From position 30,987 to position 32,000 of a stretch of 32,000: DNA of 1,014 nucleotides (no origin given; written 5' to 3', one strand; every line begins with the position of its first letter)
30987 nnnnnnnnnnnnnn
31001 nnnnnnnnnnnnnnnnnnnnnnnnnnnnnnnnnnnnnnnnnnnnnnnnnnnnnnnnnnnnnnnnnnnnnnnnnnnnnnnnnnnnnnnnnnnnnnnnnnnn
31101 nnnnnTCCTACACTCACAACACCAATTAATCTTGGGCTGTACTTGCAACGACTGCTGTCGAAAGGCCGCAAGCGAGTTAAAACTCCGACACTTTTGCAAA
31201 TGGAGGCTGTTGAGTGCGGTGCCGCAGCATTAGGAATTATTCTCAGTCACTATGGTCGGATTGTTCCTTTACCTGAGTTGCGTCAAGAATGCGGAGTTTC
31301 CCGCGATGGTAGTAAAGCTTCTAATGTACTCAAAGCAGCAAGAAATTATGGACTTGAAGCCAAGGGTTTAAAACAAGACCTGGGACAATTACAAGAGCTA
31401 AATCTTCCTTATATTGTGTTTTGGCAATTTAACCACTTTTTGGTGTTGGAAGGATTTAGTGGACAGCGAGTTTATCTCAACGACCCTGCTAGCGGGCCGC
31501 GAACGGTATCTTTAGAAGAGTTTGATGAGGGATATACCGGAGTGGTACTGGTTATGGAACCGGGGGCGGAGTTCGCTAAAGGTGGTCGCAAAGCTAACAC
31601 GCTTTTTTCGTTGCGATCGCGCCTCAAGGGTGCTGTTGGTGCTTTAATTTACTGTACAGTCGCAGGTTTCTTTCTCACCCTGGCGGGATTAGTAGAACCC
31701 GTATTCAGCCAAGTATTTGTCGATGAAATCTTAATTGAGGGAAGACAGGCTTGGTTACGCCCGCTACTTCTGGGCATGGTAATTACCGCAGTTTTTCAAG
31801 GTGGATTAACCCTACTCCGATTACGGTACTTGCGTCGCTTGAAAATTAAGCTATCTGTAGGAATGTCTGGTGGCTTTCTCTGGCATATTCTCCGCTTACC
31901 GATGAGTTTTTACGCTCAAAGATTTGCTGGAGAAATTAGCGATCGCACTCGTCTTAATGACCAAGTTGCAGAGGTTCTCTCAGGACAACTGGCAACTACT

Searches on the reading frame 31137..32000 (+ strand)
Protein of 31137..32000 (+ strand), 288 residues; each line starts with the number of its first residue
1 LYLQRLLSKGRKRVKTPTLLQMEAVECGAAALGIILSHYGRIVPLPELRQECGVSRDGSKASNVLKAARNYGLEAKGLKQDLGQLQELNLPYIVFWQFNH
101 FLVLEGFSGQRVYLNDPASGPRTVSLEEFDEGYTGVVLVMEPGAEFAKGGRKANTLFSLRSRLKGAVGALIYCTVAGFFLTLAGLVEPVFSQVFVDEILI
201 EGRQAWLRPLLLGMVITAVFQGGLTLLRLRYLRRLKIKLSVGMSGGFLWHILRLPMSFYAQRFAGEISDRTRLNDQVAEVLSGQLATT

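Call 52: search_protein_families(library=ncbifam, proteins=[window:31137-32000:+], max_evalue=0.001)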
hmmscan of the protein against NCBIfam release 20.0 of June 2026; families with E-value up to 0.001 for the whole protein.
seq(288 aa): 8 families
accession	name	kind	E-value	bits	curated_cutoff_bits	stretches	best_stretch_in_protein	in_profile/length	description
TIGR03796.1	NHLM_micro_ABC1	equivalog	2.3e-135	452.6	853.3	1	15-288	1-274/710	NHLP family bacteriocin export ABC transporter peptidase/permease/ATPase subunit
TIGR01193.1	bacteriocin_ABC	subfamily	2.7e-28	98.9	523.85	1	21-281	1-269/708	peptide cleavage/export ABC transporter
TIGR01846.1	type_I_sec_HlyB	subfamily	3.3e-24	85.2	725.55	1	31-284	4-255/694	type I secretion system permease/ATPase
NF045998.1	cleave_ABC_plasm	equivalog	3.2e-15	55.4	500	1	21-278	2-263/673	Mbov_0121 family peptidase domain-containing ABC transporter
TIGR03375.1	type_I_sec_LssB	subfamily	3e-14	52.2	693.1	1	31-283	6-263/696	type I secretion system permease/ATPase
TIGR03797.1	NHLM_micro_ABC2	equivalog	1.7e-11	43.4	709.4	1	155-286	123-254/686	NHLP bacteriocin export ABC transporter permease/ATPase subunit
NF058616.2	C39_FapD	equivalog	2.7e-09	36.6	330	1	63-140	98-178/224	fibril amyloid maturation endopeptidase FapD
NF050078.1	pilus_FilB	exception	5.8e-05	22.6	475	1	70-134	124-191/277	putative pilus system C39 family peptidase FilB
